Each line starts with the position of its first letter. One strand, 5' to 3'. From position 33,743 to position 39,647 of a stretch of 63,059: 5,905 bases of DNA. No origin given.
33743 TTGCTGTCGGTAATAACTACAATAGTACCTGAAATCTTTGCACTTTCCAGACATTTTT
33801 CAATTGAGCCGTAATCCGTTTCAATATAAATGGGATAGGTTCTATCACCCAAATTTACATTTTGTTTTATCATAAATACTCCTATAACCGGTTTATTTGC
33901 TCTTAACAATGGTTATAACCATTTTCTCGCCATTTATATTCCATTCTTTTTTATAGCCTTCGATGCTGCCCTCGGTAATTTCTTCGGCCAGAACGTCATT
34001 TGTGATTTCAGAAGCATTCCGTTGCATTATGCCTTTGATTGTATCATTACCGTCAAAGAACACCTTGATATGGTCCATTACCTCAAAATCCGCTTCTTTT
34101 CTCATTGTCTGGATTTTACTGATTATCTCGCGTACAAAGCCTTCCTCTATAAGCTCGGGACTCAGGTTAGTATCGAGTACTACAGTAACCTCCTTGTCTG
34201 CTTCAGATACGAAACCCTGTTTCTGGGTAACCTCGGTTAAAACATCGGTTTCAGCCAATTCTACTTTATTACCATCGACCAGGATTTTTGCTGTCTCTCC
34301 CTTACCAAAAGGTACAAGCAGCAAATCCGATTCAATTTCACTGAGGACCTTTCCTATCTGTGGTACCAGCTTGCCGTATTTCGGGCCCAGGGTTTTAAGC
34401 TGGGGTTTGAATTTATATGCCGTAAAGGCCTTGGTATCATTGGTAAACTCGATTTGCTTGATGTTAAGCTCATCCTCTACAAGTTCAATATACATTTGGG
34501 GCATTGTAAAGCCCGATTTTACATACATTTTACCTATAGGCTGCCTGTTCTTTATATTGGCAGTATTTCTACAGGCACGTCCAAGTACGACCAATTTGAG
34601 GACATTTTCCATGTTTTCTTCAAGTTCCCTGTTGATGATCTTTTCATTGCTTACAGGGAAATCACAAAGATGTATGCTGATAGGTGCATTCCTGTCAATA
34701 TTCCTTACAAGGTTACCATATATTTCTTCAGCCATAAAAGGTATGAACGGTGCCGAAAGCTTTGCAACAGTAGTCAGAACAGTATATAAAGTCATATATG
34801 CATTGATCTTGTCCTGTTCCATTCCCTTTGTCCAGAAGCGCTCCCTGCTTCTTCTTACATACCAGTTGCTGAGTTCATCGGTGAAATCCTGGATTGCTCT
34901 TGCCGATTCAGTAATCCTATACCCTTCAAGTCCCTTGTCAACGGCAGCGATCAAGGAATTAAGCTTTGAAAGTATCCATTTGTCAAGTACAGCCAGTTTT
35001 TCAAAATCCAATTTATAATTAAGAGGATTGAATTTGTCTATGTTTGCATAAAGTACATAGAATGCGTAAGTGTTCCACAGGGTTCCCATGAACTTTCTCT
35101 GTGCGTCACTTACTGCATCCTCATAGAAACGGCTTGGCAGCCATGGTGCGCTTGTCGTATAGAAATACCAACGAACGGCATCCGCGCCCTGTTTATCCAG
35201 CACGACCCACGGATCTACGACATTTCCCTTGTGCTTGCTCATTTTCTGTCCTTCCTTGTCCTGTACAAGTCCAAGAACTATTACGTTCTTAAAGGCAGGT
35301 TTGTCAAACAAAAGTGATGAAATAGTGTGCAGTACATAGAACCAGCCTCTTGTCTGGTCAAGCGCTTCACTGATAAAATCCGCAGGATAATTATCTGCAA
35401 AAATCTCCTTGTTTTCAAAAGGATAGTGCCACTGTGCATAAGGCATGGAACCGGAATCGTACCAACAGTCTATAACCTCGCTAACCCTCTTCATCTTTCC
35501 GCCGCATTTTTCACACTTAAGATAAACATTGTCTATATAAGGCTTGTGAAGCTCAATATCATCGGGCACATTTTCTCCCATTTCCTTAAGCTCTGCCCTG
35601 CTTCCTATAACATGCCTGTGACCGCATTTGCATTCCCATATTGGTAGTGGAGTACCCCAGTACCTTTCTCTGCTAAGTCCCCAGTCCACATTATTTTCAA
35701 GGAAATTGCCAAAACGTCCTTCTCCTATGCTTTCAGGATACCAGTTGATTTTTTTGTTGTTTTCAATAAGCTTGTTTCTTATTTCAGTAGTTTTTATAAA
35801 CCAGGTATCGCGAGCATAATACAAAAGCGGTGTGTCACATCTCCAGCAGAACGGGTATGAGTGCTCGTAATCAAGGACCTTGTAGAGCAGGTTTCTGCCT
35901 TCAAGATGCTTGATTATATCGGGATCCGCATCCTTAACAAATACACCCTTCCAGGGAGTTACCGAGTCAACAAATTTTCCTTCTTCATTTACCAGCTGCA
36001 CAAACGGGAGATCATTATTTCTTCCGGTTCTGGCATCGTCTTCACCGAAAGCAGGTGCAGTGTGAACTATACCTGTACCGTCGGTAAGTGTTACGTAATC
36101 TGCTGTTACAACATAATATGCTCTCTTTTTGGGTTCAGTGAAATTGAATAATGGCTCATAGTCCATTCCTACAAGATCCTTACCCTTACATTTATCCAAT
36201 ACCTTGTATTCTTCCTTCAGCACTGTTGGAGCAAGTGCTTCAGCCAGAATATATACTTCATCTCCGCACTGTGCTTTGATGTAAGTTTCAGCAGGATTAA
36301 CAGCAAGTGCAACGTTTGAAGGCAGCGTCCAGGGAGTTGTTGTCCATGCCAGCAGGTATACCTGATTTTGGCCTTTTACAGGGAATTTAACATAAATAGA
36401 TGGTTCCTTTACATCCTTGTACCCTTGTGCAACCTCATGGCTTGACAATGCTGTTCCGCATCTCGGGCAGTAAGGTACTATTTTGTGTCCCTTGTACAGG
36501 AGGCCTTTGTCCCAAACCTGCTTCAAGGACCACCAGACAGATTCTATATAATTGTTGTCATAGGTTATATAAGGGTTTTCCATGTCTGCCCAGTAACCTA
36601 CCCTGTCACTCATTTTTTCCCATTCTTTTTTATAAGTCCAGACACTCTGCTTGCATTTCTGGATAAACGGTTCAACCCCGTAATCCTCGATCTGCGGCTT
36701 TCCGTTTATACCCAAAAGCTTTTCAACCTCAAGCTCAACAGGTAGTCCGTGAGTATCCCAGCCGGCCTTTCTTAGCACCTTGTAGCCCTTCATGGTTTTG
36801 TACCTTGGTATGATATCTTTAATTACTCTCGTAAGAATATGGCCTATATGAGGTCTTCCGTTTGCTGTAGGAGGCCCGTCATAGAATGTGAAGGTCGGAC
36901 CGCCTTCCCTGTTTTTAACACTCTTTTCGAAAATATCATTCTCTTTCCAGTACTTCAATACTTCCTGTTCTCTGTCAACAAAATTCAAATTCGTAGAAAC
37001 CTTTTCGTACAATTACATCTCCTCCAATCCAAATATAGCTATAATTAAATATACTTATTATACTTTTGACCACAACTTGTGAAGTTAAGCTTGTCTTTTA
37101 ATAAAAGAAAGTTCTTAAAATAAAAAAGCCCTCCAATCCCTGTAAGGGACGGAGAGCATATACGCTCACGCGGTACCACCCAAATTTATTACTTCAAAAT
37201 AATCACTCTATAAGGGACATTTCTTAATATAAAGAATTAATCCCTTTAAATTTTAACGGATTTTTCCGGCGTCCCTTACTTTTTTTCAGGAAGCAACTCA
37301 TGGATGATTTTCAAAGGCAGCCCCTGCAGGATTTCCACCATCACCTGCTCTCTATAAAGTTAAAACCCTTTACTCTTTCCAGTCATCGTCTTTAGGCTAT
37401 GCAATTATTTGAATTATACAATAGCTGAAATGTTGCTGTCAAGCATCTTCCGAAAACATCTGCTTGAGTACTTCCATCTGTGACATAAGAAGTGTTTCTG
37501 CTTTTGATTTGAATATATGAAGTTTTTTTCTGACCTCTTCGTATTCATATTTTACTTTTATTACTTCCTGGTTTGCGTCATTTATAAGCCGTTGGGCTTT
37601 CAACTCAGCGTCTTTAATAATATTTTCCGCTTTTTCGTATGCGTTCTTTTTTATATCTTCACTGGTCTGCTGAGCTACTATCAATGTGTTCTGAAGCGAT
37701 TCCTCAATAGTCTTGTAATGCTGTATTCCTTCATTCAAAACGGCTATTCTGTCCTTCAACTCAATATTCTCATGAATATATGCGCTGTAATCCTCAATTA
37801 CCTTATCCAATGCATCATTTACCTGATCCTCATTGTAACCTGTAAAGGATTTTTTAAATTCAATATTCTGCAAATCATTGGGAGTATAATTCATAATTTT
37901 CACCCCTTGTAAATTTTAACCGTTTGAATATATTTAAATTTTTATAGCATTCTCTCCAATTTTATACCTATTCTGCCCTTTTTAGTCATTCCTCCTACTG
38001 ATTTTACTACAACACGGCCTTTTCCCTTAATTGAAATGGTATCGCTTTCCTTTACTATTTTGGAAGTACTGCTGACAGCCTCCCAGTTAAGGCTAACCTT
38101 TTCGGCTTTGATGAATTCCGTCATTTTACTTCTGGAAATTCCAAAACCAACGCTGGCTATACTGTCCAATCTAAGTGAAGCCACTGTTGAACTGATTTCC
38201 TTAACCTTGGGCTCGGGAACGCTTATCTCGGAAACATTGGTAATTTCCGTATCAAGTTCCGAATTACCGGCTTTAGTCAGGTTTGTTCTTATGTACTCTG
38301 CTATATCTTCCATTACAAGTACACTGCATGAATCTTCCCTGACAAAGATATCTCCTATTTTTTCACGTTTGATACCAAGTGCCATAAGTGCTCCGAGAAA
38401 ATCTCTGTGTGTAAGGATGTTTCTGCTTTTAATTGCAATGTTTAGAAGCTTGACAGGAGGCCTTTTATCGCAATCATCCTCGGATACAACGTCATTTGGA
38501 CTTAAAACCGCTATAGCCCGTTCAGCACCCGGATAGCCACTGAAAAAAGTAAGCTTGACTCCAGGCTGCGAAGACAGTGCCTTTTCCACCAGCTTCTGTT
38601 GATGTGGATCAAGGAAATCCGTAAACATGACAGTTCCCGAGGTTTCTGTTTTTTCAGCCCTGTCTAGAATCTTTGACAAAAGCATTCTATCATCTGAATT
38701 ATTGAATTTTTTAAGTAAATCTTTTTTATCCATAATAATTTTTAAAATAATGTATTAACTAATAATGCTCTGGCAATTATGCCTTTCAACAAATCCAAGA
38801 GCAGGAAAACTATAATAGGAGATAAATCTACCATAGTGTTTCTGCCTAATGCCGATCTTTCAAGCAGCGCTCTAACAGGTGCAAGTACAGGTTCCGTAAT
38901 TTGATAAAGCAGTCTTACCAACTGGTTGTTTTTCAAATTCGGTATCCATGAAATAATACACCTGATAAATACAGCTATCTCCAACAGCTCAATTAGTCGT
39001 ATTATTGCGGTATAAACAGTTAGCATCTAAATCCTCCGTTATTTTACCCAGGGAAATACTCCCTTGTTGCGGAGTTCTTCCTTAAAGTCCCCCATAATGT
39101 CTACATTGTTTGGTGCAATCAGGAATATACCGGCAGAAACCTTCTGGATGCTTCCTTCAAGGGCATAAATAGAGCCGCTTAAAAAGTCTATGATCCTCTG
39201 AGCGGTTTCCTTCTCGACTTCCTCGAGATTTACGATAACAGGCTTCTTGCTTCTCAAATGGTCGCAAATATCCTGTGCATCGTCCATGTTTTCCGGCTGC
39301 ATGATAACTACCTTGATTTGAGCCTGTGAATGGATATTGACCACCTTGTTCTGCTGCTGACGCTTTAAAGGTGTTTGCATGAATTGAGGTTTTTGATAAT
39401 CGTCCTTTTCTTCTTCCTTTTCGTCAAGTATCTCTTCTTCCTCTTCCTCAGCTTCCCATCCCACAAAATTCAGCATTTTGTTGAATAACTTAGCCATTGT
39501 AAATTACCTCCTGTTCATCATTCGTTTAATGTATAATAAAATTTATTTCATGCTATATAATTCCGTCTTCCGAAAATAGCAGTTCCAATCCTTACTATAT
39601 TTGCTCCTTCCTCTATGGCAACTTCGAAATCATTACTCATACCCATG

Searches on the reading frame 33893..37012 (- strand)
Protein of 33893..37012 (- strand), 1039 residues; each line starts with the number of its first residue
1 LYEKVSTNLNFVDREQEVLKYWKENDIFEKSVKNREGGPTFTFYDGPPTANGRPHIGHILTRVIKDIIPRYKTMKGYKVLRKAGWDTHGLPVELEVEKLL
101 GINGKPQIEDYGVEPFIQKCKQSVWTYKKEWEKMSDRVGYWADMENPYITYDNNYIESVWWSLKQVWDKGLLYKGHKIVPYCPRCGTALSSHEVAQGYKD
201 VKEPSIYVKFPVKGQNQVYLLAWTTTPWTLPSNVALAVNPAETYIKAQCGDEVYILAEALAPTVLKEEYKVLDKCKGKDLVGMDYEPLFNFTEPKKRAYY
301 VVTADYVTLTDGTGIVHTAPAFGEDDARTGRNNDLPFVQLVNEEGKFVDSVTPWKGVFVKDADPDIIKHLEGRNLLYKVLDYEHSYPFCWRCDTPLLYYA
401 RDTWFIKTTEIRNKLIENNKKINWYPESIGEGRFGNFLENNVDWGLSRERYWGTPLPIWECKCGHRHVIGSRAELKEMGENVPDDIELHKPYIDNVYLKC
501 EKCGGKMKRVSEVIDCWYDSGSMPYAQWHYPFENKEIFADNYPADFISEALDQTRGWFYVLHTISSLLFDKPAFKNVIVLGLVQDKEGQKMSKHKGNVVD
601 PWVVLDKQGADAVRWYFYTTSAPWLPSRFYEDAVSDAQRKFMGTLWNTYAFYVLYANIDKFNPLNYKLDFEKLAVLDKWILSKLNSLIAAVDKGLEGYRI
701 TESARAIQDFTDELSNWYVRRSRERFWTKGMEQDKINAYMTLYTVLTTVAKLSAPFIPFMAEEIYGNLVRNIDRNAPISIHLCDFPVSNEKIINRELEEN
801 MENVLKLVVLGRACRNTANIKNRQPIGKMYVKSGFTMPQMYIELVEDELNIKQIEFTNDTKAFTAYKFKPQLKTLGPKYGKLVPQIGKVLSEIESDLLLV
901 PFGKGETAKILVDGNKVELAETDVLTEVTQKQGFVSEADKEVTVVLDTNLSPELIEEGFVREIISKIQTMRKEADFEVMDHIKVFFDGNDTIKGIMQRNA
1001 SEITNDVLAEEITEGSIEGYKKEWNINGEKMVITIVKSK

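Call 34: search_protein_families(library=pfam, proteins=[window:33893-37012:-], max_evalue=0.001)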
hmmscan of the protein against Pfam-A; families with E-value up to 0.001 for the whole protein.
window:33893-37012:- (1039 aa): 5 families
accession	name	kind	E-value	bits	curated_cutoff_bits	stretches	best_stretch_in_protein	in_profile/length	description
PF00133.28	tRNA-synt_1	-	2.7e-130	435.3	22.7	1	18-621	2-406/414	tRNA synthetases class I (I, L, M and V)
PF19302.4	DUF5915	-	2.2e-50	171.3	27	1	843-1037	2-194/195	Domain of unknown function (DUF5915)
PF08264.19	Anticodon_1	-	1.9e-33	115.9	25.1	1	677-826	1-144/148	Anticodon-binding domain of tRNA ligase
PF09334.17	tRNA-synt_1g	-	1.3e-16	60.8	20.1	1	50-105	10-64/391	tRNA synthetases class I (M)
PF01406.26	tRNA-synt_1e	-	0.00014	21.8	27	0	42-79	11-48/301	tRNA synthetases class I (C) catalytic domain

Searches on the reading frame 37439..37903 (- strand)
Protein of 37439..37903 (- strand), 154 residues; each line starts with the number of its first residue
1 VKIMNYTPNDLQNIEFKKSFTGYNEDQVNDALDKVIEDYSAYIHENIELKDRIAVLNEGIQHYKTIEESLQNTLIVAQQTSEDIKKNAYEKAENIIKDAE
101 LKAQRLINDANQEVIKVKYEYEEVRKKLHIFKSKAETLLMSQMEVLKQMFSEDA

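Call 34: search_protein_families(library=pfam, proteins=[window:37439-37903:-], max_evalue=0.001)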
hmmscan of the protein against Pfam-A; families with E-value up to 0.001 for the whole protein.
window:37439-37903:- (154 aa): 1 family
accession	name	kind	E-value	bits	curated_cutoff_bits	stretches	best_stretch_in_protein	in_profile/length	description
PF05103.18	DivIVA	-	1e-44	152.1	28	1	6-134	1-129/131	DivIVA protein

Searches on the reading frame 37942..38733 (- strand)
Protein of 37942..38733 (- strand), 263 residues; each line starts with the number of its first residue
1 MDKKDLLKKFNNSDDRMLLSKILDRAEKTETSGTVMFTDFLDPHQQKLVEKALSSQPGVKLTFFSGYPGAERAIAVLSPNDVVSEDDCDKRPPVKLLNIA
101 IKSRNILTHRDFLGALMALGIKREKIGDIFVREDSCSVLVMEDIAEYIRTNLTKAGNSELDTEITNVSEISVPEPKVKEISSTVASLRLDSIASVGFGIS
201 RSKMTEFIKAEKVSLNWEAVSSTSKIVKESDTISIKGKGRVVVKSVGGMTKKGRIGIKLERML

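Call 34: search_protein_families(library=pfam, proteins=[window:37942-38733:-], max_evalue=0.001)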
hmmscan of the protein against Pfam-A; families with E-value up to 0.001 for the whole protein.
window:37942-38733:- (263 aa): 4 families
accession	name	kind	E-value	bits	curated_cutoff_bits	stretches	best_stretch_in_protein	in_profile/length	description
PF17774.7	YlmH_RBD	-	5.2e-15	56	23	1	106-167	21-82/84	Putative RNA-binding domain in YlmH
PF01479.30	S4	-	1.9e-07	31.1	22.8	1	188-233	2-48/48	S4 domain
PF25818.1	MTRES1_C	-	2.6e-06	28.2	27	1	178-234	1-57/103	Mitochondrial transcription rescue factor 1, C-terminal domain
PF21278.2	YlmH_1st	-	0.0007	20.1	27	0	15-61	2-47/65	YlmH, N-terminal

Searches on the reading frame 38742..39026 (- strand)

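Call 33: search_protein_families(library=pfam, proteins=[window:38742-39026:-], max_evalue=0.001)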
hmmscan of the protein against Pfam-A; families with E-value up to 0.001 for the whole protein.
window:38742-39026:- (94 aa): 1 family
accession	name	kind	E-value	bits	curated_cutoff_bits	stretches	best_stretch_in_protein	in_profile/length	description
PF02325.22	YGGT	-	1.1e-18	67.9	27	1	11-83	3-69/70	YGGT family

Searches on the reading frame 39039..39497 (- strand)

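Call 33: search_protein_families(library=pfam, proteins=[window:39039-39497:-], max_evalue=0.001)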
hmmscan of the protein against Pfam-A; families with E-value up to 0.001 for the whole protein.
window:39039-39497:- (152 aa): 1 family
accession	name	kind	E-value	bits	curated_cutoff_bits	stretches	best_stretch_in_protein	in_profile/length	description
PF04472.17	SepF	-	1.6e-31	108.8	27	1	63-134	1-72/72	Cell division protein SepF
